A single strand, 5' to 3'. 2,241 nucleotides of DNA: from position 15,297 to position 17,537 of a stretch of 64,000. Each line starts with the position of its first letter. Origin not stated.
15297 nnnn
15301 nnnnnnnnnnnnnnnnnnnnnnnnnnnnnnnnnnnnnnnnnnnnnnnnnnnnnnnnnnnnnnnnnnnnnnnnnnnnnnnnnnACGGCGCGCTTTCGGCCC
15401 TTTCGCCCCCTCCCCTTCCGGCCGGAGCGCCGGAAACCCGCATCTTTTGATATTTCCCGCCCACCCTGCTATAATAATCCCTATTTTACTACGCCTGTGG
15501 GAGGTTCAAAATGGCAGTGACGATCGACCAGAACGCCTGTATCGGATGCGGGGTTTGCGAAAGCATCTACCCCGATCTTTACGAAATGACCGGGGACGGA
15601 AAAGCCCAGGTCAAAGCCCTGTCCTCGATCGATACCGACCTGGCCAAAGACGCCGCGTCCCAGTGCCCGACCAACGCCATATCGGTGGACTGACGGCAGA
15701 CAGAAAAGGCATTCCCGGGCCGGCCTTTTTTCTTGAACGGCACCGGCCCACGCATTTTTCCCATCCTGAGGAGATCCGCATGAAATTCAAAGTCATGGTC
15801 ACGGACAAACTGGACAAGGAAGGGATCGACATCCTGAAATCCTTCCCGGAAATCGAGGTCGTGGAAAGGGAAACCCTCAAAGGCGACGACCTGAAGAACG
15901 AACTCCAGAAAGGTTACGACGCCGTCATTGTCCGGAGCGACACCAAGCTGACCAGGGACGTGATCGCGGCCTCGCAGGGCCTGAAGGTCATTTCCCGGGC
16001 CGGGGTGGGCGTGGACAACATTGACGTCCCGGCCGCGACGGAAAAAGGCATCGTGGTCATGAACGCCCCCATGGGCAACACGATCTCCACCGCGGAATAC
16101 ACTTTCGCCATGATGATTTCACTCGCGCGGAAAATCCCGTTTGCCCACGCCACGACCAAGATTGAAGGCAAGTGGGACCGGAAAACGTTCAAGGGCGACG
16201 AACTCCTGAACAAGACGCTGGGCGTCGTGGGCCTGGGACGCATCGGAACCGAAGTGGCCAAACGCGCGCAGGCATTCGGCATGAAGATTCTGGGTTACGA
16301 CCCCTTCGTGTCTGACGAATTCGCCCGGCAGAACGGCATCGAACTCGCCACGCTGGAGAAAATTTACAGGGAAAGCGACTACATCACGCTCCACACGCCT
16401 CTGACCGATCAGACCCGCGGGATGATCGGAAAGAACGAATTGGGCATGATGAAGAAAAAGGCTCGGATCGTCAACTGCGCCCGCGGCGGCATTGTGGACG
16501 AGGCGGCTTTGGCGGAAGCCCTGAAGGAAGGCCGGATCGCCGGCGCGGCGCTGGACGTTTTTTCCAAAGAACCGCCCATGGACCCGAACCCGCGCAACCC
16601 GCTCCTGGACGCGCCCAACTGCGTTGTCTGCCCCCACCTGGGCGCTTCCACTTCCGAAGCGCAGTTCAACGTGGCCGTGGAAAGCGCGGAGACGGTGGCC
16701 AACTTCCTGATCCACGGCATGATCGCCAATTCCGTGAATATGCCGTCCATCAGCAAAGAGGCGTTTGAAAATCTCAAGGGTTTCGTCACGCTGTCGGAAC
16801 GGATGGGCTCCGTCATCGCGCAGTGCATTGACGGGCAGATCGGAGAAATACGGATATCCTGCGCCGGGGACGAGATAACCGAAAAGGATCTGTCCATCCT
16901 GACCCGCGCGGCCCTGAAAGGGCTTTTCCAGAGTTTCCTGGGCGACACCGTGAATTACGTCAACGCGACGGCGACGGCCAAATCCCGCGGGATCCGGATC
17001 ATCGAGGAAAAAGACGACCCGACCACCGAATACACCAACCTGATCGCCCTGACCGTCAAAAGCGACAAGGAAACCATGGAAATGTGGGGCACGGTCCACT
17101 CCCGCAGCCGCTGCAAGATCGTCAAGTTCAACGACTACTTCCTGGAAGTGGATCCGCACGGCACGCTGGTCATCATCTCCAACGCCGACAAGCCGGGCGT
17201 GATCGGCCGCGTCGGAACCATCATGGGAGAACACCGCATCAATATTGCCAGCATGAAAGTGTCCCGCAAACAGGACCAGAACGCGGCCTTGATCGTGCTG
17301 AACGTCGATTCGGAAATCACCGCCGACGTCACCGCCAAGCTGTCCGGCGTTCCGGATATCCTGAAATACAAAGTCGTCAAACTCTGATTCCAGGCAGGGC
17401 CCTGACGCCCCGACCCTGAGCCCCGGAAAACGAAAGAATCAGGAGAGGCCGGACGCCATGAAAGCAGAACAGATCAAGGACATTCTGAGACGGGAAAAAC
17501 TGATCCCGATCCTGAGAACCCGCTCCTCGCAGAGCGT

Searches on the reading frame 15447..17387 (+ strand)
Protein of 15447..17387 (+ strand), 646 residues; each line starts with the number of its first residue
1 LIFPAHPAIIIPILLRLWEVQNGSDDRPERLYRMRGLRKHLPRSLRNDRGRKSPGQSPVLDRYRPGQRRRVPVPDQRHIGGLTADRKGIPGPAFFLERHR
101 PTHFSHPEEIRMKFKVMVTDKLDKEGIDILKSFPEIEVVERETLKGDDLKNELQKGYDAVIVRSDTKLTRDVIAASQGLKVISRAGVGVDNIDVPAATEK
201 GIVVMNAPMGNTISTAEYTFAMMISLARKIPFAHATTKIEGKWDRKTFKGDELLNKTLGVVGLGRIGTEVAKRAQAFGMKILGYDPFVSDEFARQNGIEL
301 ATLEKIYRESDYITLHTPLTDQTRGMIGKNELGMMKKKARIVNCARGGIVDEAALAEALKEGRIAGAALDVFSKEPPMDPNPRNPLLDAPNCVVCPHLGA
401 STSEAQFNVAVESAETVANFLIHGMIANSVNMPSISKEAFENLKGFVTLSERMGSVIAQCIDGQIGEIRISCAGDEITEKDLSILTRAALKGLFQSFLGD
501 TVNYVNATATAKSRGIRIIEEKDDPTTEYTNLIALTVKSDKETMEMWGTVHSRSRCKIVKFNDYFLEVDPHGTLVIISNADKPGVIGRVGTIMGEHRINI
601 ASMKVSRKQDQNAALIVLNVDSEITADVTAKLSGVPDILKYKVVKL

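Call 71: search_protein_families(library=pfam, proteins=[window:15447-17387:+], max_evalue=0.0001)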
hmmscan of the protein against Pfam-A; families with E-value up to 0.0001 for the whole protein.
window:15447-17387:+ (646 aa): 5 families
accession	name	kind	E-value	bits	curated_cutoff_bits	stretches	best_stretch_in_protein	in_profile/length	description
PF02826.25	2-Hacid_dh_C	-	3.6e-62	209.3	25.1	1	220-399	1-178/178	D-isomer specific 2-hydroxyacid dehydrogenase, NAD binding domain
PF00389.36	2-Hacid_dh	-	6.3e-35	120.2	24.6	1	116-431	1-134/134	D-isomer specific 2-hydroxyacid dehydrogenase, catalytic domain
PF19304.4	PGDH_inter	-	7e-28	97.6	27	1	443-561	2-118/119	D-3-phosphoglycerate dehydrogenase intervening domain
PF01842.31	ACT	-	3e-10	40.1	27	1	574-634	2-63/66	ACT domain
PF22629.2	ACT_AHAS_ss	-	1e-06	29.3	27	1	580-640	6-67/67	AHAS small subunit-like ACT domain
